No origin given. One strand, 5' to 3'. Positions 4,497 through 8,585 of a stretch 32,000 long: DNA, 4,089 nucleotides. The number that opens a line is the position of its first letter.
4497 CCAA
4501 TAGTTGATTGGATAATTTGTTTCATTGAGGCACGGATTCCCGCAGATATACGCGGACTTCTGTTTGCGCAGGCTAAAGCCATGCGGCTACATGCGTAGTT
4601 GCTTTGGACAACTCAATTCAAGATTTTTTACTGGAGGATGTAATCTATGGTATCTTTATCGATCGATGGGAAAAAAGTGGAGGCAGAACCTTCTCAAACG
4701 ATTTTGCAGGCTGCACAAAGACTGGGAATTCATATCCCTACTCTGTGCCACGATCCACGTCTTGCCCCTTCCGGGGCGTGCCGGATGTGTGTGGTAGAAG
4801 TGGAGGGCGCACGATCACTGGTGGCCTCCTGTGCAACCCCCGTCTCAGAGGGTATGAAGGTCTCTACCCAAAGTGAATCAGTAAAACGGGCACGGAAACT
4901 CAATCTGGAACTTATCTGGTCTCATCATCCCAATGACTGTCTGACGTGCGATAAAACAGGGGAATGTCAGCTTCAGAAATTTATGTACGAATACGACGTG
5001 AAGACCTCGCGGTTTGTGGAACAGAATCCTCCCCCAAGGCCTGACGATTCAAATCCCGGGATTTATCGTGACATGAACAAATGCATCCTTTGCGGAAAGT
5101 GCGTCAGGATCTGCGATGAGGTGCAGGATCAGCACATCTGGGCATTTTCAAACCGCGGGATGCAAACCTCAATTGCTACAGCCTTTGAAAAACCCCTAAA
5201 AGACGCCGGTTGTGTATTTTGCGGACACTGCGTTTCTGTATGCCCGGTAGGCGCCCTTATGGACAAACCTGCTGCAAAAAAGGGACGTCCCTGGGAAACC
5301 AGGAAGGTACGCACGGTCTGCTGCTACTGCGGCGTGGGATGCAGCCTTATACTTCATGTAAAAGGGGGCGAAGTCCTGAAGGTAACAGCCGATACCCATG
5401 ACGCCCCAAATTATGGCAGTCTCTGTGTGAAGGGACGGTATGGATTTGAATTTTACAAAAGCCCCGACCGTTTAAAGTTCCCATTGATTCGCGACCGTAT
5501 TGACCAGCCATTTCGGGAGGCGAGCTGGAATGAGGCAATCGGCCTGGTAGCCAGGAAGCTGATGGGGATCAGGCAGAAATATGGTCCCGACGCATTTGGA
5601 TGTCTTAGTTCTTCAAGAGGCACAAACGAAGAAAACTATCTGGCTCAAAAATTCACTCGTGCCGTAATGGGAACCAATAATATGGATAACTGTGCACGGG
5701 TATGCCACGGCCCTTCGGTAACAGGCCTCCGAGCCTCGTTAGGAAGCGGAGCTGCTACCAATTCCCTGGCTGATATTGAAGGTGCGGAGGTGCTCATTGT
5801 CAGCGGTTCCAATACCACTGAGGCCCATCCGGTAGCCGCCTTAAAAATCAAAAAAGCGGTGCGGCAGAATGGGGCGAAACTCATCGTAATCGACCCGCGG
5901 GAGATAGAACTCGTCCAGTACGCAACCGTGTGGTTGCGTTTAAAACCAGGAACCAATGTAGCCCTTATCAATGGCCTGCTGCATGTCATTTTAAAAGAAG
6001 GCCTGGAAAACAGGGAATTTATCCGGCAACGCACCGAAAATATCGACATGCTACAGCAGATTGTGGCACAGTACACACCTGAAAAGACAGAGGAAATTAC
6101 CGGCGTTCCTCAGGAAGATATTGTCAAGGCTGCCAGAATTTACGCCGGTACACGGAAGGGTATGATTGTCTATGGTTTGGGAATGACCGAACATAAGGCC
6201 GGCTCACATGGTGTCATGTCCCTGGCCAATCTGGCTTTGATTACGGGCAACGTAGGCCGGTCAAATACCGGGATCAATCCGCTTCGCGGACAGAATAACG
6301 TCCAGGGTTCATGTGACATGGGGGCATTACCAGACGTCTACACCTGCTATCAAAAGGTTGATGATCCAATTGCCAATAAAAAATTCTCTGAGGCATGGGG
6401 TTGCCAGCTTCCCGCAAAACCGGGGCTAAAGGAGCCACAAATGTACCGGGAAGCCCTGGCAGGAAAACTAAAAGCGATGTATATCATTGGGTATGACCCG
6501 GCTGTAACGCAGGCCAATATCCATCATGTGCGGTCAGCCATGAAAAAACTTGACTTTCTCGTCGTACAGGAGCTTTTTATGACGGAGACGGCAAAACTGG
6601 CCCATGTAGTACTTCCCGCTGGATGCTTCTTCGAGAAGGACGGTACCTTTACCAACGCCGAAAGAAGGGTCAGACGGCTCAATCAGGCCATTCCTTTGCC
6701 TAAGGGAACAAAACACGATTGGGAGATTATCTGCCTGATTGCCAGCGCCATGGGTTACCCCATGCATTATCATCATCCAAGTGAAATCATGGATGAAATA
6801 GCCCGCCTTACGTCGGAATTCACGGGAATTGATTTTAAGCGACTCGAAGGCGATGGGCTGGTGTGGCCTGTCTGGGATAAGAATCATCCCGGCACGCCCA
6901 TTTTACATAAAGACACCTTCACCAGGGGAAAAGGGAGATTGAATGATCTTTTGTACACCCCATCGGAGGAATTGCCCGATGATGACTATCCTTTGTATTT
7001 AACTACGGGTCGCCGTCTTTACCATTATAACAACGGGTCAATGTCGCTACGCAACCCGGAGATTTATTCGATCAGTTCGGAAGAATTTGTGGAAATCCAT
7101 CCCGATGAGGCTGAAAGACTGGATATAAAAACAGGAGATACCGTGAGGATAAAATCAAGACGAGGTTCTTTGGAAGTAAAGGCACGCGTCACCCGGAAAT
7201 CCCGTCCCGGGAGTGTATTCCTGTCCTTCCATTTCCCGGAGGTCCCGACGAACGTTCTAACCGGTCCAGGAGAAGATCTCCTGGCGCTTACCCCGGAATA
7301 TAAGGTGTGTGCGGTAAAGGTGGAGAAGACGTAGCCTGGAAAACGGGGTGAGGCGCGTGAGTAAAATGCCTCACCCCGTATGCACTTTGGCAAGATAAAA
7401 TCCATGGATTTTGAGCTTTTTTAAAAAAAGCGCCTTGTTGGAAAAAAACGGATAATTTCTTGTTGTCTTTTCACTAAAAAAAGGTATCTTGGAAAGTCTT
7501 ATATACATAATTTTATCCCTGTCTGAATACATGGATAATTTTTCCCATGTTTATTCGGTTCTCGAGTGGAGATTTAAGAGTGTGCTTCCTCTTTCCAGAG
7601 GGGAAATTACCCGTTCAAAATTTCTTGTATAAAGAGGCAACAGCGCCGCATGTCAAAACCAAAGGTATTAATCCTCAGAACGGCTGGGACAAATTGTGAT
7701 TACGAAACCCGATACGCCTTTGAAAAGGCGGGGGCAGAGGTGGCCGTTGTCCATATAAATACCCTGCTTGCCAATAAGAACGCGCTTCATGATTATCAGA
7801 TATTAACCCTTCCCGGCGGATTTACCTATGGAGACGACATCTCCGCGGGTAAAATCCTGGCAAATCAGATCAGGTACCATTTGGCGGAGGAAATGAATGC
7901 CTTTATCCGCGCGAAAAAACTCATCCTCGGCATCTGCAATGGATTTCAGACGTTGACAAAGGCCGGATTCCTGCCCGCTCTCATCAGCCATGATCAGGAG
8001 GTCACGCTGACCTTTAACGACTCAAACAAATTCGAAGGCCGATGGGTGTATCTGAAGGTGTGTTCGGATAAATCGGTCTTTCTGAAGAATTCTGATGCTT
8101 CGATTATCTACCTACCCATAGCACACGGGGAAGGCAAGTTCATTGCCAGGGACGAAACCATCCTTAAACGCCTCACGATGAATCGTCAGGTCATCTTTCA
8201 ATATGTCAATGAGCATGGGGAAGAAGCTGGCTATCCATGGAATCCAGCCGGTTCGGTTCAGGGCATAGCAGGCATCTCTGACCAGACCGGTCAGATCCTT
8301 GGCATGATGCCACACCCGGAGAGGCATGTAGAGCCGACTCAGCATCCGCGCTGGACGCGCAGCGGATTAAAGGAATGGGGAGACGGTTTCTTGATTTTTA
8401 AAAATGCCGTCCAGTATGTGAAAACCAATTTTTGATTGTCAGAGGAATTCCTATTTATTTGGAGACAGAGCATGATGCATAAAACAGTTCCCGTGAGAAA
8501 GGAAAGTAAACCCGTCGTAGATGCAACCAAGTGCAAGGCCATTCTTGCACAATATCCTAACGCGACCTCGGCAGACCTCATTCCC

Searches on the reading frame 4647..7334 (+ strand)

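Call 62: search_protein_families(library=pfam, proteins=[window:4647-7334:+], max_evalue=1)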
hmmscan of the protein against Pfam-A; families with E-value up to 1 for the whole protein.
window:4647-7334:+ (895 aa): 21 families
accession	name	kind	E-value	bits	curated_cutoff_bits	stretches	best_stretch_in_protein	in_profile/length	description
PF00384.28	Molybdopterin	-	4.9e-75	253.2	24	1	275-699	1-351/353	Molybdopterin oxidoreductase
PF01568.27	Molydop_binding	-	6.8e-29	100.6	26.8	1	783-889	1-110/110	Molydopterin dinucleotide binding domain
PF13510.11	Fer2_4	-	9.1e-23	80.6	22.8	1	1-76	3-81/82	2Fe-2S iron-sulfur cluster binding domain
PF10588.14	NADH-G_4Fe-4S_3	-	2.6e-16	59.3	27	1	83-122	1-40/40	NADH-ubiquinone oxidoreductase-G iron-sulfur binding region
PF04879.21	Molybdop_Fe4S4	-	2.4e-15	56.7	22.7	1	219-269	2-52/55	Molybdopterin oxidoreductase Fe4S4 domain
PF22117.2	Fer4_Nqo3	-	4.2e-12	46.5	27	1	137-204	2-66/67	NADH-quinone oxidoreductase subunit 3, ferredoxin-like domain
PF00111.32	Fer2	-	7.8e-08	32.6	21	1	6-54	3-49/77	2Fe-2S iron-sulfur cluster binding domain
PF14697.11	Fer4_21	-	5.5e-07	30.1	35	1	143-202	5-55/59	4Fe-4S dicluster domain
PF12838.12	Fer4_7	-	6.6e-07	30.1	27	2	145-203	1-52/52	4Fe-4S dicluster domain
PF13183.11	Fer4_8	-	4e-06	27.7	27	1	143-202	2-67/68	4Fe-4S dicluster domain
PF13187.11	Fer4_9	-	5.5e-05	23.5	27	3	145-203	1-51/52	4Fe-4S dicluster domain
PF00037.32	Fer4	-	0.00012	22.2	21.1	2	189-204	8-23/24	4Fe-4S binding domain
PF12837.12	Fer4_6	-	0.001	19.4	25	2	140-156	3-19/24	4Fe-4S binding domain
PF25160.1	LdpA_Fe-S-bd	-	0.0041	17.3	27.6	1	185-204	24-43/49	LdpA Fe-S cluster-binding domain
PF13237.11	Fer4_10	-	0.0082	16.5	25.5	2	139-156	2-19/53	4Fe-4S dicluster domain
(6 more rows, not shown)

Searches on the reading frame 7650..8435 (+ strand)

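Call 62: search_protein_families(library=pfam, proteins=[window:7650-8435:+], max_evalue=1)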
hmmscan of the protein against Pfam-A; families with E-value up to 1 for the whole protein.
window:7650-8435:+ (261 aa): 4 families
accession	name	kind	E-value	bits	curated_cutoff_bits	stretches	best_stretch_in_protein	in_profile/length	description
PF13507.12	GATase_5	-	1e-82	277.6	27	1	3-257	1-260/260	CobB/CobQ-like glutamine amidotransferase domain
PF07685.20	GATase_3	-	2.8e-05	24.3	27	1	42-104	33-90/196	CobB/CobQ-like glutamine amidotransferase domain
PF00117.34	GATase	-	6.6e-05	23.1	22.8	1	20-105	13-88/190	Glutamine amidotransferase class-I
PF01965.30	DJ-1_PfpI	-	0.0016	18.7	26.6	1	45-109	58-114/165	DJ-1/PfpI family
